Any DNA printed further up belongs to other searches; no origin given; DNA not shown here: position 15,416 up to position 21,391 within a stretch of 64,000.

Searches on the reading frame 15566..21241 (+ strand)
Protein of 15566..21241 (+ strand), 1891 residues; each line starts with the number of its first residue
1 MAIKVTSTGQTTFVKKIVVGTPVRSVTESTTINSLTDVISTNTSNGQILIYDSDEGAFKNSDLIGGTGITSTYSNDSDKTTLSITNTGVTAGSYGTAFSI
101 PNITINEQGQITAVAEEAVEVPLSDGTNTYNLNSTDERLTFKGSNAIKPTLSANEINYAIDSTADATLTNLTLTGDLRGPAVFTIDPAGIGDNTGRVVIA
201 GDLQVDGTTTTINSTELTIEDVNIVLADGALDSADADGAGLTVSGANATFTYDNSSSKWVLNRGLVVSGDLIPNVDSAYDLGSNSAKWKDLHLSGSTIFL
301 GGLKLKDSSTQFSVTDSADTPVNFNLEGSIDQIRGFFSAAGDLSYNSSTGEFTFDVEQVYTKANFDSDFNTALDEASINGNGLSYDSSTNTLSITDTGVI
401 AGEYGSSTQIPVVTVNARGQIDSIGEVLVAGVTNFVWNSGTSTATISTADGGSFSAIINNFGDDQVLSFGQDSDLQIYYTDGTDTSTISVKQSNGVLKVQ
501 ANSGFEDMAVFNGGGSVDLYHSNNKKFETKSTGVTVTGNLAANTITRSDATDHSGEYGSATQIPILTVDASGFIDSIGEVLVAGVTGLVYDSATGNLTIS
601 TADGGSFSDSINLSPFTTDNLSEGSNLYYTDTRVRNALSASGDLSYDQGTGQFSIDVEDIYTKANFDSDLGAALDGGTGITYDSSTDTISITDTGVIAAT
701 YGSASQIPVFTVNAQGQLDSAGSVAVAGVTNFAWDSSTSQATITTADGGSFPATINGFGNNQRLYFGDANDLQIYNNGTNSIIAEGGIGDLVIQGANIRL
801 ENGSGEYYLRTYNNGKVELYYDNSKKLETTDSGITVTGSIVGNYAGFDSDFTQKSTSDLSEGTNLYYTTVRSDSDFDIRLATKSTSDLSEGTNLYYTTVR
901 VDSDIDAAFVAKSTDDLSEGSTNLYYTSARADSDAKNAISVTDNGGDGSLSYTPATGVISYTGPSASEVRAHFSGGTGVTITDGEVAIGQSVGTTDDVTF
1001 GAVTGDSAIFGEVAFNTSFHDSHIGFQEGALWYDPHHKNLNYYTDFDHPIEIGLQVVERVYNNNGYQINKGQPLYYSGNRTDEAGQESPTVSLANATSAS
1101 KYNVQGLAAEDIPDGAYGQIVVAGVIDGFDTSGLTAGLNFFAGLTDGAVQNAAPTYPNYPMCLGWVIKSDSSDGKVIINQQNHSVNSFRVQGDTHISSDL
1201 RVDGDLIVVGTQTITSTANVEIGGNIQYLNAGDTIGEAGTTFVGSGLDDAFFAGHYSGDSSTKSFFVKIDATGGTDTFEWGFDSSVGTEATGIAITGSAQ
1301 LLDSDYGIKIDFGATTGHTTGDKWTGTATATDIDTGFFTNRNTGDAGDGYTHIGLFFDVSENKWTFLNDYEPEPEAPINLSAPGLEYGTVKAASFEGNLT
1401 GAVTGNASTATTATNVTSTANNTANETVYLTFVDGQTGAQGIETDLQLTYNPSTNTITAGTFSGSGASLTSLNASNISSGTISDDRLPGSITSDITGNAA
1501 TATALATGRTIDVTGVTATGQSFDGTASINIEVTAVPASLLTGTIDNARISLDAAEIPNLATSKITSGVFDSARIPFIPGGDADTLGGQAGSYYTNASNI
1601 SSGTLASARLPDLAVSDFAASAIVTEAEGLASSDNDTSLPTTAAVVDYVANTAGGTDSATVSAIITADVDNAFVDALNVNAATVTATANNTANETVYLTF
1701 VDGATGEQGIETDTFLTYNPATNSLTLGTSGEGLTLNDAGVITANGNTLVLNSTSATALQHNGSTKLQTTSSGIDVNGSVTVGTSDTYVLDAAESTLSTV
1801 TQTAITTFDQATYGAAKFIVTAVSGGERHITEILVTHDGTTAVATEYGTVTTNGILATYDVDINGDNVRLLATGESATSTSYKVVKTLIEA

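Call 11: search_protein_families(library=pfam, proteins=[window:15566-21241:+], max_evalue=0.01)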
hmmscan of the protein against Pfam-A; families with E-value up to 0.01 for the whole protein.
window:15566-21241:+ (1891 aa): 0 families

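Call 12: search_protein_families(library=phrogs, proteins=[window:15566-21241:+], max_evalue=0.001)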
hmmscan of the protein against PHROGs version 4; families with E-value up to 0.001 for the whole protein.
window:15566-21241:+ (1891 aa): 3 families
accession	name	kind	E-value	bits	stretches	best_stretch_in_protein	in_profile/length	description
phrog_19195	-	head and packaging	6.8e-27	94.6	3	675-840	553-706/1425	virion structural protein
phrog_697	-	head and packaging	5e-16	58.2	3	376-939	1441-1839/2079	structural protein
phrog_25346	-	unknown function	0.00069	20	0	1795-1886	156-247/249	-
